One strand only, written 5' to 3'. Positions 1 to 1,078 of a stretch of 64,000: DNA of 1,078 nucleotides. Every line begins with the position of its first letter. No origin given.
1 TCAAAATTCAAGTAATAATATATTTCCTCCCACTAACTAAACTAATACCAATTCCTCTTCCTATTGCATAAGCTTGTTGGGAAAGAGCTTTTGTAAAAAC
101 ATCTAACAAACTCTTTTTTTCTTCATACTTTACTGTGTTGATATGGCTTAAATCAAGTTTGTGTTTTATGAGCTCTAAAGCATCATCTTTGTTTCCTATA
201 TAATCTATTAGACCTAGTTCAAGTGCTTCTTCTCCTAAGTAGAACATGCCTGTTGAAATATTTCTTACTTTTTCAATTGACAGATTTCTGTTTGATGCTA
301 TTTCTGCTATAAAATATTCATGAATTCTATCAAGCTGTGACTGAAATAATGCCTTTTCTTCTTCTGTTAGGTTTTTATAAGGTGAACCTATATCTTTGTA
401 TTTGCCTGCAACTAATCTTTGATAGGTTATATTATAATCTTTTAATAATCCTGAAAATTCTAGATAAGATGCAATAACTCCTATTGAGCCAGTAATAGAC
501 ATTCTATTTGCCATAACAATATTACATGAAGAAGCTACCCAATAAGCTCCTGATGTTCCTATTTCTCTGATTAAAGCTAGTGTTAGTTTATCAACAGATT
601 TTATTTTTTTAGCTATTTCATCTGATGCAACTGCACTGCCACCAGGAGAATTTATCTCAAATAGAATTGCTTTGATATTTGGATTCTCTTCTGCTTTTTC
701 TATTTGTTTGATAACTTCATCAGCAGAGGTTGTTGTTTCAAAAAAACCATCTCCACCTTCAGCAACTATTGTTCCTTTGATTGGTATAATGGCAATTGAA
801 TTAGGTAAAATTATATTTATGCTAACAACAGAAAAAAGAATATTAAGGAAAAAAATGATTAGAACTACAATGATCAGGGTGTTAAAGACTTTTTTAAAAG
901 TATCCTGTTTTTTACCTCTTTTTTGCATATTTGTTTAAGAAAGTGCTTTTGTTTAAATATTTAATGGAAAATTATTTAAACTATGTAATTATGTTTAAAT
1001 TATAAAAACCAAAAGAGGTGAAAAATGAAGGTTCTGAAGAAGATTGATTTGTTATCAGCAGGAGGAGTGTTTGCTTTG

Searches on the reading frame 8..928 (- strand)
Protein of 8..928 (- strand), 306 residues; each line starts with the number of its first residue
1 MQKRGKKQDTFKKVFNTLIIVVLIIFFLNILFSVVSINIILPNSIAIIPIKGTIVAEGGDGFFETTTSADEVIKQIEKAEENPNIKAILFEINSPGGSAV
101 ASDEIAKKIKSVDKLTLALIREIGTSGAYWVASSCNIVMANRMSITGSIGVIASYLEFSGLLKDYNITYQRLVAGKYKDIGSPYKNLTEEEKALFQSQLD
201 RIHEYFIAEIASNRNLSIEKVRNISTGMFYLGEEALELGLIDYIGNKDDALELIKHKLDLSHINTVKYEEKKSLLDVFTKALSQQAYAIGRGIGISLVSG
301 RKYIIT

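Call 66: search_protein_families(library=pfam, proteins=[window:8-928:-], max_evalue=0.0001)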
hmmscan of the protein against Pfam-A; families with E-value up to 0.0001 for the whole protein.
window:8-928:- (306 aa): 3 families
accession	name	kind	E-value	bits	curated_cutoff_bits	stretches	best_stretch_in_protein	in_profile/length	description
PF01343.23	Peptidase_S49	-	8.8e-39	133.4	24.9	1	114-259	7-152/154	Peptidase family S49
PF25145.1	NfeD1b_N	-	7.9e-08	32.5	40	1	74-152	21-98/189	NfeD1b, N-terminal domain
PF00574.28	CLP_protease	-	3e-07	30.9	20.2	0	66-136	27-97/182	Clp protease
